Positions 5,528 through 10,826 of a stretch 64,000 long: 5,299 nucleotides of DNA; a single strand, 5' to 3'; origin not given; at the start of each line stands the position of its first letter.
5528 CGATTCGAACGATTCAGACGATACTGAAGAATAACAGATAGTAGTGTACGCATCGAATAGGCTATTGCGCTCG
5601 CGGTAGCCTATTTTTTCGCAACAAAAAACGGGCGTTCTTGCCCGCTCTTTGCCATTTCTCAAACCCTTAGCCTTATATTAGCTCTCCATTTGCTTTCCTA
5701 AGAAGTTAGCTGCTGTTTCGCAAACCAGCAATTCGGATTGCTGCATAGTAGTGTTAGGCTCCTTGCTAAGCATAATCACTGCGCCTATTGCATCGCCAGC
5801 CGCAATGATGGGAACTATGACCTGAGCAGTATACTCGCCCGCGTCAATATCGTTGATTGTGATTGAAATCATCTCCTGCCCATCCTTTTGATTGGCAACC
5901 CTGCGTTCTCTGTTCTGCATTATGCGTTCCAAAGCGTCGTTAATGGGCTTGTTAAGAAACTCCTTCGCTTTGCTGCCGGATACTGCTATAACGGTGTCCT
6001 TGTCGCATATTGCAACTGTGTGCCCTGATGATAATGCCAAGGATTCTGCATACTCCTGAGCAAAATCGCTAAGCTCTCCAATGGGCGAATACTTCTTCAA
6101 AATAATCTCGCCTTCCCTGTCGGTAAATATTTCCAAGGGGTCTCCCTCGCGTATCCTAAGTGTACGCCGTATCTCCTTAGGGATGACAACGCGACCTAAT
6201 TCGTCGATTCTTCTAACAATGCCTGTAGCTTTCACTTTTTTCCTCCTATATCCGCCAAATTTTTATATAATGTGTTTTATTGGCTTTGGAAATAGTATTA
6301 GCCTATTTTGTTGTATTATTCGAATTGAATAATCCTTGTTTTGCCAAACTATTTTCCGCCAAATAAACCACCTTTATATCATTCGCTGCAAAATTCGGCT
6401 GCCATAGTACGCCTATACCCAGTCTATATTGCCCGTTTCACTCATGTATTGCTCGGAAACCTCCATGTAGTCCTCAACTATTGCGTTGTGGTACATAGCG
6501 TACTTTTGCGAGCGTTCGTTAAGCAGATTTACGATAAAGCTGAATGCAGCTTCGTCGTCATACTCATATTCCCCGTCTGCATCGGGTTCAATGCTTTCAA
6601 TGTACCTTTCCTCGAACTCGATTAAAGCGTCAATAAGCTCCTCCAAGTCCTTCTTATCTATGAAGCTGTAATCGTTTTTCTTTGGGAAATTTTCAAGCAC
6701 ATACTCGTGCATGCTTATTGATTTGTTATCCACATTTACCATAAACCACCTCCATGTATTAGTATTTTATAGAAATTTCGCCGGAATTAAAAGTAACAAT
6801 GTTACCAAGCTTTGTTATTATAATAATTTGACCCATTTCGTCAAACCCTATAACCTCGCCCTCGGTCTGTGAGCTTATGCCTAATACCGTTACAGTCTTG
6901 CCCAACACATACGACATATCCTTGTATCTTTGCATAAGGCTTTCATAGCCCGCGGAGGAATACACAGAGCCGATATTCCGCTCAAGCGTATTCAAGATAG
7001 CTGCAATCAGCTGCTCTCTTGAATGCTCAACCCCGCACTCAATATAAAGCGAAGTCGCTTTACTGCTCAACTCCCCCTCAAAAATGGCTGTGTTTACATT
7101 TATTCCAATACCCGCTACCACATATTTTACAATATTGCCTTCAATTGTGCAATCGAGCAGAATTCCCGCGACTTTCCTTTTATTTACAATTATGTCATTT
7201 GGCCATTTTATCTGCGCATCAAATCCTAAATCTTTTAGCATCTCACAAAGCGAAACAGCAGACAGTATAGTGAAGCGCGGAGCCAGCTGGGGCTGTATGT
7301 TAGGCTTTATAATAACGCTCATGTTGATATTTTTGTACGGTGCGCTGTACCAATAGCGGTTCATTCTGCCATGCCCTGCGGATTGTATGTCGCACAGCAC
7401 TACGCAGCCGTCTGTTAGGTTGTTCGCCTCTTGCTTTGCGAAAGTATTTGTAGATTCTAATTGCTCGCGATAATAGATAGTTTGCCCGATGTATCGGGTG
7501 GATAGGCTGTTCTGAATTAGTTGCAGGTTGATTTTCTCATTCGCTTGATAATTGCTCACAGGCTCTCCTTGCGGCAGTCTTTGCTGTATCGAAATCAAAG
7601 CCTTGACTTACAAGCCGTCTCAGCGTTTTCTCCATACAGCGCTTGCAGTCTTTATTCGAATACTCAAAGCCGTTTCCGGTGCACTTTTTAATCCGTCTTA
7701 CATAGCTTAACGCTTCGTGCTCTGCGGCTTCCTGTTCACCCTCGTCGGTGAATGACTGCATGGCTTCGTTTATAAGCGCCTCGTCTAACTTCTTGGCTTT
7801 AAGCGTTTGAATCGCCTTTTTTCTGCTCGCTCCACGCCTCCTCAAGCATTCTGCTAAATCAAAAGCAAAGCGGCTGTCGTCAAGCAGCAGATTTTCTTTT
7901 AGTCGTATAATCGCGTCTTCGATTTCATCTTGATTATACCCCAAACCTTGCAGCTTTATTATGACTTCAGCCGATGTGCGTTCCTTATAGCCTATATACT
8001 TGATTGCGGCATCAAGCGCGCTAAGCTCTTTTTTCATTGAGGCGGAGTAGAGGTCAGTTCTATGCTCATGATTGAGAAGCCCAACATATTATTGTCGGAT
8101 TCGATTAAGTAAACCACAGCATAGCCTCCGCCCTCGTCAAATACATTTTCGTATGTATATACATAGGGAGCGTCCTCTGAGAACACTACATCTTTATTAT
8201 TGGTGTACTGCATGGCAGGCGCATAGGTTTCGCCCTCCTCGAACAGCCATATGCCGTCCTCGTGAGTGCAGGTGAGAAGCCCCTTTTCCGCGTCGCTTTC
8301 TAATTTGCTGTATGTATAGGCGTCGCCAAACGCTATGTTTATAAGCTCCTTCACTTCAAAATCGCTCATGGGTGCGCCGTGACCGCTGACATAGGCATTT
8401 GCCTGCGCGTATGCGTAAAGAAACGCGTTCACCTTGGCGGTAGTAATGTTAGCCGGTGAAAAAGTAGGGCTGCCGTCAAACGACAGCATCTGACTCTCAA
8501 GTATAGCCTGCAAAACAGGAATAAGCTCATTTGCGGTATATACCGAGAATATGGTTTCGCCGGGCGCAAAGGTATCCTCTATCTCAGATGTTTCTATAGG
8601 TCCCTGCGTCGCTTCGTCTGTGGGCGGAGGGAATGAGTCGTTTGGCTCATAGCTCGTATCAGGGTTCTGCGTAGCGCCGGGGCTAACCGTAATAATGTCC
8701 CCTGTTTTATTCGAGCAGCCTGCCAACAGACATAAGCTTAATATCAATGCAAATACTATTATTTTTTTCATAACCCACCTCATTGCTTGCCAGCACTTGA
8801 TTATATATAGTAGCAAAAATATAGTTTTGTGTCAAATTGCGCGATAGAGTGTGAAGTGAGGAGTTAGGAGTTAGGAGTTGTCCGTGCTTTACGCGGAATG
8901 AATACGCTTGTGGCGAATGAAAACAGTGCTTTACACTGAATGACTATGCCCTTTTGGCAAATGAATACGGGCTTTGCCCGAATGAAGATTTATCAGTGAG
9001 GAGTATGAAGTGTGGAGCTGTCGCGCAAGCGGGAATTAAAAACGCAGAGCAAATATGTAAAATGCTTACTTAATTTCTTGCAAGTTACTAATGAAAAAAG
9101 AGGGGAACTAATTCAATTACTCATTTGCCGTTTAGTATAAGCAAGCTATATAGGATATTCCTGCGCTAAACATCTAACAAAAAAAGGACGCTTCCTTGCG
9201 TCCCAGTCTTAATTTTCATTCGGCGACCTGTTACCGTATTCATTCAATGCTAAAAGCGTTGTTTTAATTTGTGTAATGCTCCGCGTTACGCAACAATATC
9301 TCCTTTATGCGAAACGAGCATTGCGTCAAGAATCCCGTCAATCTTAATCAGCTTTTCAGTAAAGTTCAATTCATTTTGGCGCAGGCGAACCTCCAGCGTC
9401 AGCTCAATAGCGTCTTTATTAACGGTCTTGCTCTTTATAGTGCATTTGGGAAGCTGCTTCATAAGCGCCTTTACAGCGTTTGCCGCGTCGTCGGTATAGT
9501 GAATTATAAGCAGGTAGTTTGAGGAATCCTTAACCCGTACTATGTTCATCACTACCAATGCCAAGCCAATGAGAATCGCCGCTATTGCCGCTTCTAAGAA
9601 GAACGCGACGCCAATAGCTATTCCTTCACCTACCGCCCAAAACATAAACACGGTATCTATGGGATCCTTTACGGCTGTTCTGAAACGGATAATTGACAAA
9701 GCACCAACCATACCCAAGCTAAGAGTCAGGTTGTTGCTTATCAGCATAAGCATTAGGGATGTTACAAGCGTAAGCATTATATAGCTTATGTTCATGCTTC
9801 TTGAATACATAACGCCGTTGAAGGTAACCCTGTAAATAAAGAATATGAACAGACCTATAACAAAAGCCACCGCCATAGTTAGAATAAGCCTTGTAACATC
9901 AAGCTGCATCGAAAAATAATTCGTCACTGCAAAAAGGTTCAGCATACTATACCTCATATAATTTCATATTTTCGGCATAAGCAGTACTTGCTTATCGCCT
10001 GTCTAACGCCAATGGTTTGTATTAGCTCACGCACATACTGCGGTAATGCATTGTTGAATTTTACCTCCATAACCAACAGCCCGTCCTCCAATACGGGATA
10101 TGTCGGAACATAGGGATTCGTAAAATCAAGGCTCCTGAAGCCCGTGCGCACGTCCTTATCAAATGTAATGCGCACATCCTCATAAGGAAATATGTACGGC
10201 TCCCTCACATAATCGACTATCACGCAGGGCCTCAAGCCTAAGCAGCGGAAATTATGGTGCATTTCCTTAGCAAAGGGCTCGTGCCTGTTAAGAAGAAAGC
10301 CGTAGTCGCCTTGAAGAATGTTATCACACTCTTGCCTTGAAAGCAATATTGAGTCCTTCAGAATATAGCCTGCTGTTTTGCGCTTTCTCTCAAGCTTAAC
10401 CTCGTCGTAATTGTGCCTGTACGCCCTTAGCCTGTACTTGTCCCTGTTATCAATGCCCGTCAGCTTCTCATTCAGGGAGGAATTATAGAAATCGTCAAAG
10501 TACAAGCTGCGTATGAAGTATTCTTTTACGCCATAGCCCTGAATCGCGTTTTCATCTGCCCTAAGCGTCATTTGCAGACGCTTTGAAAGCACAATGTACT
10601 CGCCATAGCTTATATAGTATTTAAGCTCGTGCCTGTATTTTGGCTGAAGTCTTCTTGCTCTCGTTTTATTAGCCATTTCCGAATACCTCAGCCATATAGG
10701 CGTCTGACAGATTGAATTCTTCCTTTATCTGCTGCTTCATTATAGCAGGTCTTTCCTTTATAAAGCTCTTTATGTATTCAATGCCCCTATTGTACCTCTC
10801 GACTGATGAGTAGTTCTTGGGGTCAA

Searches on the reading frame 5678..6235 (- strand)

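Call 36: search_protein_families(library=pfam, proteins=[window:5678-6235:-], max_evalue=0.00001)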
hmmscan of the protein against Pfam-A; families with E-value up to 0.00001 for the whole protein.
window:5678-6235:- (185 aa): 2 families
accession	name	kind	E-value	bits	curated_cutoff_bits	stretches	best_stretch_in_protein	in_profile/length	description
PF15714.11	SpoVT_C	-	2.4e-46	157.4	27.5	1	54-184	1-128/128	Stage V sporulation protein T C-terminal, transcription factor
PF04014.23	MazE_antitoxin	-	8.2e-14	51.7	24.7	1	7-51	1-45/48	Antidote-toxin recognition MazE, bacterial antitoxin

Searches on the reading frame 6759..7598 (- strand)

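Call 36: search_protein_families(library=pfam, proteins=[window:6759-7598:-], max_evalue=0.00001)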
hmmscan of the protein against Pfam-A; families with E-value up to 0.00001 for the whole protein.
window:6759-7598:- (279 aa): 1 family
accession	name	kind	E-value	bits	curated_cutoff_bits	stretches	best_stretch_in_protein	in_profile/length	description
PF03099.24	BPL_LplA_LipB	-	9.1e-20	71.4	21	1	45-167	3-133/133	Biotin/lipoate A/B protein ligase family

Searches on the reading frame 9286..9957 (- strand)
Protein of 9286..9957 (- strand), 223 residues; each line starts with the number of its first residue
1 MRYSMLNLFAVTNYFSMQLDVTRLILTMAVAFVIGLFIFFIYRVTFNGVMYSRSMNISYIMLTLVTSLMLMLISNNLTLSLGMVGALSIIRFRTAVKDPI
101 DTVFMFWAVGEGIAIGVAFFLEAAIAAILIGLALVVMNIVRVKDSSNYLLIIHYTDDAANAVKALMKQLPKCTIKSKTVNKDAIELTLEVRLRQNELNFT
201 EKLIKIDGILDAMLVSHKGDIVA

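Call 36: search_protein_families(library=pfam, proteins=[window:9286-9957:-], max_evalue=0.00001)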
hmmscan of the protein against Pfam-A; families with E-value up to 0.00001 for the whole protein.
window:9286-9957:- (223 aa): 1 family
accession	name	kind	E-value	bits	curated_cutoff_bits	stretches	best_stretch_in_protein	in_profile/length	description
PF16316.10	DUF4956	-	2.1e-08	34.5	30.6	1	42-173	9-144/169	Domain of unknown function (DUF4956)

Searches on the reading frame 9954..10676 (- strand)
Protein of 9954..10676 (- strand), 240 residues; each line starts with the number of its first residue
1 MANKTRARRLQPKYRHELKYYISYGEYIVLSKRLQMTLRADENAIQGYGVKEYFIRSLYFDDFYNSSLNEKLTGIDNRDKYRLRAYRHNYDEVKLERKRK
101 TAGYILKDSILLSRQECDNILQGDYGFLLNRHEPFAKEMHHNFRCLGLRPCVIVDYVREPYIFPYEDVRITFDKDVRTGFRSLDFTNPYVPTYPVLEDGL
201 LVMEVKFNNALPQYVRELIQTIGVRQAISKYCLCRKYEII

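Call 36: search_protein_families(library=pfam, proteins=[window:9954-10676:-], max_evalue=0.00001)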
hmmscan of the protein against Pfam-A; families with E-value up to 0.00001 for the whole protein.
window:9954-10676:- (240 aa): 1 family
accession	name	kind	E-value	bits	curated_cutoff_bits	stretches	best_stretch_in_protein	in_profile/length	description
PF09359.15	VTC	-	3.3e-35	122.2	23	1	15-235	2-231/235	VTC domain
